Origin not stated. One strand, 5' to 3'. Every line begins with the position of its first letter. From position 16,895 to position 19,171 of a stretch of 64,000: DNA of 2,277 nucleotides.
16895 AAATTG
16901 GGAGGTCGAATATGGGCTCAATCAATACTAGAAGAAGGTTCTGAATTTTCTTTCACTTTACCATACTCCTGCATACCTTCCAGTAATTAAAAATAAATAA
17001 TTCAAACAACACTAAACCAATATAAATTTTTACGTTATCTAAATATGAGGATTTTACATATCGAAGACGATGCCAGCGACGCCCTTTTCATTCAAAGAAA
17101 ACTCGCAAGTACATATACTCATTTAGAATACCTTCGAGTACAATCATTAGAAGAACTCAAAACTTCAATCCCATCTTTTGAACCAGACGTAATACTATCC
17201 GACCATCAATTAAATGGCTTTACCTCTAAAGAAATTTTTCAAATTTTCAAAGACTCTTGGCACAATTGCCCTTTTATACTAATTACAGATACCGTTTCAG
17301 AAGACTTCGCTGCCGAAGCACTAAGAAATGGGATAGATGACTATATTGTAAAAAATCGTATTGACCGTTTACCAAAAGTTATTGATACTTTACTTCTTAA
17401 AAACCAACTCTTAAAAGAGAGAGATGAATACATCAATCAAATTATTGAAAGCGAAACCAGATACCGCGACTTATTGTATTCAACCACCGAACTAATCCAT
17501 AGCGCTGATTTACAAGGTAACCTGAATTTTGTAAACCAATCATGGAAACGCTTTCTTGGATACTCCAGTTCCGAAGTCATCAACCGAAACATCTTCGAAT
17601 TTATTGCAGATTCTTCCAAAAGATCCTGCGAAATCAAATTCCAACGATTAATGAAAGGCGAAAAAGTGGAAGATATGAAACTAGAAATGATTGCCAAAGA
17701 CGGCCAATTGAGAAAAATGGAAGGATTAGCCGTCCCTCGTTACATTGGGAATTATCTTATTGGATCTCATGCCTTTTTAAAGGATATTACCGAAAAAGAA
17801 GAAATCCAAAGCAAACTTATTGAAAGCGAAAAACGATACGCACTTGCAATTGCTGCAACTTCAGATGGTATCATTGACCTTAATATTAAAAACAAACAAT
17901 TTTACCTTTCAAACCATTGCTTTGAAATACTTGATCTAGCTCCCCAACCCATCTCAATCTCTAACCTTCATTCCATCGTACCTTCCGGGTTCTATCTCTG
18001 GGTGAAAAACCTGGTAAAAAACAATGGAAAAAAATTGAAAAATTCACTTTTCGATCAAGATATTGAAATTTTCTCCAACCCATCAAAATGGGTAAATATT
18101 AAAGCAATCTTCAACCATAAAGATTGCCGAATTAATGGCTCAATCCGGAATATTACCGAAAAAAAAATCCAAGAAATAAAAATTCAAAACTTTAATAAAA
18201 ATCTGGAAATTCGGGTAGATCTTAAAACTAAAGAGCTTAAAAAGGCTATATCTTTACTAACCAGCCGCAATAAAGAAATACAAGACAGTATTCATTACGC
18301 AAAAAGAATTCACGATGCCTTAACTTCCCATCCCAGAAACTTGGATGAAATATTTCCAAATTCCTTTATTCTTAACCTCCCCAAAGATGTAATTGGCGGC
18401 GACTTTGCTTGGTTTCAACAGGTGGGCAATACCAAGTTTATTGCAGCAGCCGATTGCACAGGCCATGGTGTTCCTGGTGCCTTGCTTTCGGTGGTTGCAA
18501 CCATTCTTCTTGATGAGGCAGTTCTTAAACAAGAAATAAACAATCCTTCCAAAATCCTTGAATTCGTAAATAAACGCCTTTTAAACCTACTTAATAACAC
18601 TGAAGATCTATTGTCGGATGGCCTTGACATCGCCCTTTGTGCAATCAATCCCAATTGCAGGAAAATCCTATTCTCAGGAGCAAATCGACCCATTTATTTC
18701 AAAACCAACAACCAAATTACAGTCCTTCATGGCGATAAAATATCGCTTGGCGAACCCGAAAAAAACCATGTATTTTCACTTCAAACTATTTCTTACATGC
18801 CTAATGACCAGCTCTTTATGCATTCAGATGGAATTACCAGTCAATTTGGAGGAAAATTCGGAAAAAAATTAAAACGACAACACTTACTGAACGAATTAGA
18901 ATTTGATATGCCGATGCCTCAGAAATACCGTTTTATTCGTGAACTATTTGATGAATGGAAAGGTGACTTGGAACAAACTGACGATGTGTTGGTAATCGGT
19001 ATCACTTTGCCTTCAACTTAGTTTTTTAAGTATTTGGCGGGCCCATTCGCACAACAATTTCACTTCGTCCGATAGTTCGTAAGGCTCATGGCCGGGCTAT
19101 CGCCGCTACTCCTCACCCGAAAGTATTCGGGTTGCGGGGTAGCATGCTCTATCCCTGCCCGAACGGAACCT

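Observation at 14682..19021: Second, decaying copy of the same signalling module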

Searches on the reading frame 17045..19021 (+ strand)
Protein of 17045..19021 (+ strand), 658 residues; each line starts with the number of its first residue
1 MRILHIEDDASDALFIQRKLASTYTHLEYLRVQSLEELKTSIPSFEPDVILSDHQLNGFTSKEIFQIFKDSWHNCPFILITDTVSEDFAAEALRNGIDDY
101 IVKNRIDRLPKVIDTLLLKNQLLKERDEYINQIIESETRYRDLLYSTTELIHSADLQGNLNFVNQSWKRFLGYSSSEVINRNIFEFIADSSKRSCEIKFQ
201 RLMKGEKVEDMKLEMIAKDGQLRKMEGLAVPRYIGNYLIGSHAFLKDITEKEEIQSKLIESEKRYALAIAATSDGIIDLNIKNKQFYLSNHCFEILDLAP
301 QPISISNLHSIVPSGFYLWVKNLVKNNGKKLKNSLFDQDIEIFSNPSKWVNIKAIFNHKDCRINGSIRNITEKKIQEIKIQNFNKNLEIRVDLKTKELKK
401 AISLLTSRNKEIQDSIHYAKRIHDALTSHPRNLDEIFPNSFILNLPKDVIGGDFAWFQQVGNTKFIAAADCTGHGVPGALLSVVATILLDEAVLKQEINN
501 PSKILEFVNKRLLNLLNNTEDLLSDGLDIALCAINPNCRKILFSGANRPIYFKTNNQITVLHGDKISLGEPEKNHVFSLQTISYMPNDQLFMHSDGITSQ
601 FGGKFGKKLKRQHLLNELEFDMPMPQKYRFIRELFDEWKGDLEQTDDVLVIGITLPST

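Call 3: search_protein_families(library=pfam, proteins=[window:17045-19021:+], max_evalue=0.01)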
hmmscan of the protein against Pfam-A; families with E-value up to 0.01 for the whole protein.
window:17045-19021:+ (658 aa): 7 families
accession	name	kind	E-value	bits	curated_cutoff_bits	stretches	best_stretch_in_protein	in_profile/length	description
PF07228.17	SpoIIE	-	1.5e-15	58.1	25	1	465-654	6-190/192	Stage II sporulation protein E (SpoIIE)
PF00989.32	PAS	-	7.8e-11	42.4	22.6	1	139-248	2-113/113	PAS fold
PF00072.30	Response_reg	-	1.8e-09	38.1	30.2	1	4-111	2-108/111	Response regulator receiver domain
PF13426.13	PAS_9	-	3.2e-09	37.4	27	1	155-250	8-103/103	PAS domain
PF08448.16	PAS_4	-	1e-05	26.2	23.1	1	147-252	4-109/110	PAS fold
PF08447.18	PAS_3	-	0.00014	22.5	25.6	1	162-231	3-74/89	PAS fold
PF13188.13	PAS_8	-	0.0012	19.1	21.8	0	139-188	2-51/65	PAS domain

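Call 14: find_related_loci(query=window:17045-19021:+, collection=genome_contigs, flank=10000)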
Query window:17045-19021:+ (658 aa) in genome_contigs; peptide patterns used: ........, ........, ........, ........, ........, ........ (x = any residue, [..] = any of these).
84 stretches matched a pattern, but none encodes a relative of the query by tblastn (E <= 1e-3).
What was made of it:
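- Tried and rejected: A genome_contigs scan with the single B phosphatase found no relative (call 14).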

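Call 21: find_homologous_proteins(query=window:17045-19021:+)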
Query window:17045-19021:+ (658 aa): 1236 proteins with E <= 0.001 among 8000 candidates; the best 120 are listed.
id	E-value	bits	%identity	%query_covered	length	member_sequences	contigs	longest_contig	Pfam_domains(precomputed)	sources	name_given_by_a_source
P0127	0.0e+0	1469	100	100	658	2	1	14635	PF13426.14,PF08448.17,PF00989.32,PF00072.31,PF07228.18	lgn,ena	-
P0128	6.3e-275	932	65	100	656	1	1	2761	PF00989.32,PF07228.18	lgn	-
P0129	1.8e-258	878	60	100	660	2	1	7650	PF08447.19,PF13426.14,PF13188.14,PF00989.32,PF00072.31,PF07228.18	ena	-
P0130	1.7e-228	779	54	99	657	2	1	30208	PF08447.19,PF13426.14,PF08448.17,PF00989.32,PF00072.31,PF07228.18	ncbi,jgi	jgi:PAS domain S-box-containing protein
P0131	1.6e-225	769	52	100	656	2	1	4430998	PF08447.19,PF13426.14,PF08448.17,PF00989.32,PF00072.31,PF07228.18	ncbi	-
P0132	3.2e-224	765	54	100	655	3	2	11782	PF08447.19,PF13426.14,PF08448.17,PF00989.32,PF00072.31,PF07228.18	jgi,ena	-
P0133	2.6e-219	748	52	100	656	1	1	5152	PF08447.19,PF13426.14,PF00989.32,PF00072.31,PF07228.18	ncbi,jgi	jgi:PAS domain S-box-containing protein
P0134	1.3e-84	303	34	62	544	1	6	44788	PF08447.19,PF00072.31,PF07228.18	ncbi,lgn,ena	-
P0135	7.4e-84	301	34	61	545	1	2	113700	PF08447.19,PF00072.31,PF07228.18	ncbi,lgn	ncbi:MAG: SpoIIE family protein phosphatase [Bacteroidia bacterium]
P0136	8.1e-81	291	34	60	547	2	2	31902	PF08447.19,PF00072.31,PF07228.18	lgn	-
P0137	2.8e-79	286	38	45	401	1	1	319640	PF00072.31,PF07228.18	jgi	jgi:serine phosphatase RsbU (regulator of sigma subunit)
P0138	1.1e-78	284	39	39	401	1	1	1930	PF00072.31,PF07228.18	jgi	jgi:sigma-B regulation protein RsbU (phosphoserine phosphatase)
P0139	3.4e-77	279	41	39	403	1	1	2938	PF00072.31,PF07228.18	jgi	jgi:phosphoserine phosphatase RsbU/P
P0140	3.7e-77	279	36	45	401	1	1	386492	PF00072.31,PF07228.18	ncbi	ncbi:MAG: PP2C family protein-serine/threonine phosphatase [Bacteroidia bacterium]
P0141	8.8e-77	278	37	45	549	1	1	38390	PF08447.19,PF00072.31,PF07228.18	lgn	-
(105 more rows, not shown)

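Call 23: find_encoding_contigs(protein=P0128, flank=10000, max_places=3)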
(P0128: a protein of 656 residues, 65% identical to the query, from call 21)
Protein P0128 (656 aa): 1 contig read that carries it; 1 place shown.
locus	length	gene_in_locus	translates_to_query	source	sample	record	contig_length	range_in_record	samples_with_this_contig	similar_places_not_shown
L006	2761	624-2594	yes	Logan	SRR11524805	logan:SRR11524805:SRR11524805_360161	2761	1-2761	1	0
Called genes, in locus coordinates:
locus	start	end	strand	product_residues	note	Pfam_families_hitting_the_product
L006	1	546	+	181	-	?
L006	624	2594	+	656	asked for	PF00989:PAS, PF07228:SpoIIE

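Call 24: find_encoding_contigs(protein=P0130, flank=10000, max_places=3)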
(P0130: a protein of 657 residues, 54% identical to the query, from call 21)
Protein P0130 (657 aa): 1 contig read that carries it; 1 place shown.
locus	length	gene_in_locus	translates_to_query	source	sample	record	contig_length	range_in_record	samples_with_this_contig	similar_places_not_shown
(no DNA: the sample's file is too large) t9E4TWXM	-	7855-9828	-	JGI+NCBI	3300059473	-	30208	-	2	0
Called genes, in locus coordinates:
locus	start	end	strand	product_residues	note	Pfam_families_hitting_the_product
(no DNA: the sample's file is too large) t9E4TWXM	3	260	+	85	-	?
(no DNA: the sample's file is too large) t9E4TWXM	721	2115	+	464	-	PF02878:PGM_PMM_I, PF02879:PGM_PMM_II, PF02880:PGM_PMM_III, PF00408:PGM_PMM_IV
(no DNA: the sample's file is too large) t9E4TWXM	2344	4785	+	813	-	PF13573:SprB, PF18962:Por_Secre_tail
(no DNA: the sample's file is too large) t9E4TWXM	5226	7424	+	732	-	PF13188:PAS_8 (faint), PF08448:PAS_4 (faint), PF00989:PAS, PF13426:PAS_9, PF00512:HisKA, PF02518:HATPase_c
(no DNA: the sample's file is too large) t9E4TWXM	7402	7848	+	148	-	PF00072:Response_reg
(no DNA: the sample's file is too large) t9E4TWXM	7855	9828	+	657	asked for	PF00072:Response_reg, PF08447:PAS_3 (faint), PF00989:PAS, PF08448:PAS_4 (weak), PF13426:PAS_9, PF07228:SpoIIE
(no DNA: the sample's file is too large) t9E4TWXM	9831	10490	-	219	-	PF18962:Por_Secre_tail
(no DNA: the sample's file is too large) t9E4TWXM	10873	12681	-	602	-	-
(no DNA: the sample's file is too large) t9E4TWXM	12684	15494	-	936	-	PF00176:SNF2-rel_dom, PF00270:DEAD (weak), PF04851:ResIII, PF00271:Helicase_C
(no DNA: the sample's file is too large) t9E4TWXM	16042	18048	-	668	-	PF03190:Thioredox_DsbH, PF13899:Thioredoxin_7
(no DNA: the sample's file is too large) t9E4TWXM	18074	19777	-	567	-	PF20423:AceK_regulatory, PF06315:AceK_kinase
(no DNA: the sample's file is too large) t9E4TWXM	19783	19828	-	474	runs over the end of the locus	PF01336:tRNA_anti-codon, PF00152:tRNA-synt_2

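Call 25: find_encoding_contigs(protein=P0131, flank=10000, max_places=3)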
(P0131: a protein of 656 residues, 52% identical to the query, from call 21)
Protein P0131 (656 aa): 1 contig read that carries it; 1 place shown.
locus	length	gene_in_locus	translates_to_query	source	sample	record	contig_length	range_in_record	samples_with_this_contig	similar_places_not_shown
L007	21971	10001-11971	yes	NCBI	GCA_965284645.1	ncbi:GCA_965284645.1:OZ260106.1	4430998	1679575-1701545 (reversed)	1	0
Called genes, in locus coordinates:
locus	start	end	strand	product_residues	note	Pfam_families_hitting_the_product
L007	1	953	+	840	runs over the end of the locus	PF07244:POTRA (weak), PF08478:POTRA_1 (faint), PF07244:POTRA, PF01103:Omp85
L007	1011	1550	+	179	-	PF03938:OmpH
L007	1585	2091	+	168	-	PF03938:OmpH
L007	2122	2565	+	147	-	-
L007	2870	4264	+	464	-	PF02878:PGM_PMM_I, PF02879:PGM_PMM_II, PF02880:PGM_PMM_III, PF00408:PGM_PMM_IV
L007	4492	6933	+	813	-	PF13573:SprB, PF18962:Por_Secre_tail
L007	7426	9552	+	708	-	PF08448:PAS_4 (faint), PF13188:PAS_8 (faint), PF00989:PAS, PF13426:PAS_9, PF00512:HisKA, PF02518:HATPase_c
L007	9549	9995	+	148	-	PF00072:Response_reg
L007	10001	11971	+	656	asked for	PF00072:Response_reg, PF00989:PAS (weak), PF08448:PAS_4 (weak), PF08447:PAS_3 (weak), PF13426:PAS_9 (weak), PF07228:SpoIIE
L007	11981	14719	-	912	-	PF18962:Por_Secre_tail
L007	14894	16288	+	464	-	-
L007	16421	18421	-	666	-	PF03190:Thioredox_DsbH, PF13899:Thioredoxin_7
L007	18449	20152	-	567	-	PF20423:AceK_regulatory, PF06315:AceK_kinase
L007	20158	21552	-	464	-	PF01336:tRNA_anti-codon, PF00152:tRNA-synt_2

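Call 26: find_encoding_contigs(protein=P0132, flank=10000, max_places=3)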
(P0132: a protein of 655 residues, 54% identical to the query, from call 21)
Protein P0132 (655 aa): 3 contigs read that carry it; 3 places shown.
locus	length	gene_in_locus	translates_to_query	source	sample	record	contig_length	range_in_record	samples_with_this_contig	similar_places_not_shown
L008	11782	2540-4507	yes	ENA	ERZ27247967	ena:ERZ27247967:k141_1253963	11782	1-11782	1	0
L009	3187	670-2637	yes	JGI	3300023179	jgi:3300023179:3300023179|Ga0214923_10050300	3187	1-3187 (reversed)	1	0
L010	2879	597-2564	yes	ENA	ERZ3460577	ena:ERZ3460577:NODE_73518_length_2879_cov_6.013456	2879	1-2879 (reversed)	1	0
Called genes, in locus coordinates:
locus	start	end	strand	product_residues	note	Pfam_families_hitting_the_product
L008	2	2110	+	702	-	?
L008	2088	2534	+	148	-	PF00072:Response_reg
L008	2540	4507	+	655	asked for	PF00072:Response_reg, PF00989:PAS, PF08448:PAS_4 (weak), PF08447:PAS_3 (weak), PF13426:PAS_9, PF07228:SpoIIE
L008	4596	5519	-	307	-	PF04613:LpxD, PF24894:Hexapep_GlmU (faint), PF25084:LbH_EIF2B (faint), PF25087:GMPPB_C (weak), PF00132:Hexapep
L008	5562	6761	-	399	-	PF00202:Aminotran_3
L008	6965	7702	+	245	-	PF00535:Glycos_transf_2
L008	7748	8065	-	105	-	-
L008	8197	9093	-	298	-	-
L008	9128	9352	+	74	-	-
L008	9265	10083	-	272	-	PF00149:Metallophos, PF12850:Metallophos_2 (weak)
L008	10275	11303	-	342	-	PF04055:Radical_SAM, PF06969:HemN_C (weak)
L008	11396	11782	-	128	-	?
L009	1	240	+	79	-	?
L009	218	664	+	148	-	PF00072:Response_reg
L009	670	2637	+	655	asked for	PF00072:Response_reg, PF00989:PAS, PF08448:PAS_4 (weak), PF08447:PAS_3 (weak), PF13426:PAS_9, PF07228:SpoIIE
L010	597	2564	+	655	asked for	PF00072:Response_reg, PF00989:PAS, PF08448:PAS_4 (weak), PF08447:PAS_3 (weak), PF13426:PAS_9, PF07228:SpoIIE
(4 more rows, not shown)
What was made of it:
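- Ancestral HK-REC-PP2C operon: L007 (complete genome GCA_965284645.1), L008 and a JGI contig (calls 24-26).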

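Call 39: search_protein_families(library=ncbifam, proteins=[window:17045-19021:+], max_evalue=0.1)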
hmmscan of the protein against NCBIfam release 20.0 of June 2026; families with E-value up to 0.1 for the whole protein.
window:17045-19021:+ (658 aa): 32 families (the best 25 are shown)
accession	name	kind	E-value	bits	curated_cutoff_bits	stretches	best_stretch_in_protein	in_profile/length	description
NF038263.1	prot_phos_SiaA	equivalog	8.1e-47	160.1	700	1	379-654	378-656/658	biofilm regulation protein phosphatase SiaA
TIGR00229.1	sensory_box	domain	2.8e-19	69.5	22.9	1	135-258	2-126/126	PAS domain S-box protein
NF047466.1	hybrid_RR_LvrB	exception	1.2e-13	51.1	500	1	2-112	5-115/377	hybrid histidine kinase/response regulator LvrB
NF053781.1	cdiGMPphdstlr2612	equivalog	3.6e-11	41.5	1600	2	131-234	708-811/1268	Tlr1612 family c-di-GMP phosphodiesterase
NF045505.1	RR_RssB_Pseudo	equivalog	8.9e-09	34.9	700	2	42-143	45-145/394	two-component system response regulator RssB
NF041946.1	LuxO_transreg_Vib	equivalog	3e-07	29.6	800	1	7-129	3-124/463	quorum-sensing sigma-54 dependent transcriptional regulator LuxO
TIGR02154.1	PhoB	equivalog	5.8e-07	29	296.2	1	2-104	4-106/226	phosphate regulon transcriptional regulator PhoB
NF008468.0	PRK11360.1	equivalog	4.3e-05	22.1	646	1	131-263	261-392/616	two-component system sensor histidine kinase AtoS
NF011896.0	PRK15369.1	equivalog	5.1e-05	23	242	1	44-106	47-109/211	two component system response regulator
NF053512.1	nitric_RR_NosR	exception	7e-05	22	400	1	375-422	133-180/422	response regulator c-di-GMP phosphodiesterase, NosR family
NF052313.1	T9SS_RR_PorX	equivalog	0.00018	20.4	300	1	46-104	44-102/513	T9SS response regulator signal transducer PorX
NF008176.1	PRK10923.1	equivalog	0.00028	19.6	620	1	6-104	9-105/469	nitrogen regulation protein NR(I)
NF006900.1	PRK09390.1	equivalog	0.00039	20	255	1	33-124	35-127/203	response regulator FixJ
NF008469.0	PRK11361.1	equivalog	0.00074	18.3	714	1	16-144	16-146/461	acetoacetate metabolism transcriptional regulator AtoC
NF007298.0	PRK09776.1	equivalog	0.0013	16.6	1135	1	131-301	295-467/1111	diguanylate cyclase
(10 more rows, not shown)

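Call 73: find_encoding_contigs(protein=P0127, flank=6000, max_places=6)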
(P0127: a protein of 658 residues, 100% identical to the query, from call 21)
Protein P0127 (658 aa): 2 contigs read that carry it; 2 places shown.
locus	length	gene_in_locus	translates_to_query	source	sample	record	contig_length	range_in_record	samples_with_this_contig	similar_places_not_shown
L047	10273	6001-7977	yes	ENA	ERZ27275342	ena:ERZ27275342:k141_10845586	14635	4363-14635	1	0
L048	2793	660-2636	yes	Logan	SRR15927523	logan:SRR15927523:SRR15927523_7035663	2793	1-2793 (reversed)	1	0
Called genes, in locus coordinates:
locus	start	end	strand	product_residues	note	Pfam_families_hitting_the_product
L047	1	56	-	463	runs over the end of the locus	-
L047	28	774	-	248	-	PF03309:Pan_kinase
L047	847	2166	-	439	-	PF05221:AdoHcyase, PF13241:NAD_binding_7 (faint), PF05221:AdoHcyase, PF00670:AdoHcyase_NAD, PF02826:2-Hacid_dh_C, PF07991:KARI_N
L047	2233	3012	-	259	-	PF01497:Peripla_BP_2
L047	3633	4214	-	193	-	-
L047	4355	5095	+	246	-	-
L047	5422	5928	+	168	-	PF02518:HATPase_c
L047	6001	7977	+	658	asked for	PF00072:Response_reg, PF00989:PAS, PF08448:PAS_4 (weak), PF13426:PAS_9, PF07228:SpoIIE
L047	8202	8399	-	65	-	-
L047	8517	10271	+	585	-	?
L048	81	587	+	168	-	PF02518:HATPase_c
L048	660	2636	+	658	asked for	PF00072:Response_reg, PF00989:PAS, PF08448:PAS_4 (weak), PF13426:PAS_9, PF07228:SpoIIE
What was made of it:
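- L047 and L048 carry the same mem-spacer-CA-PP2C layout (call 73).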
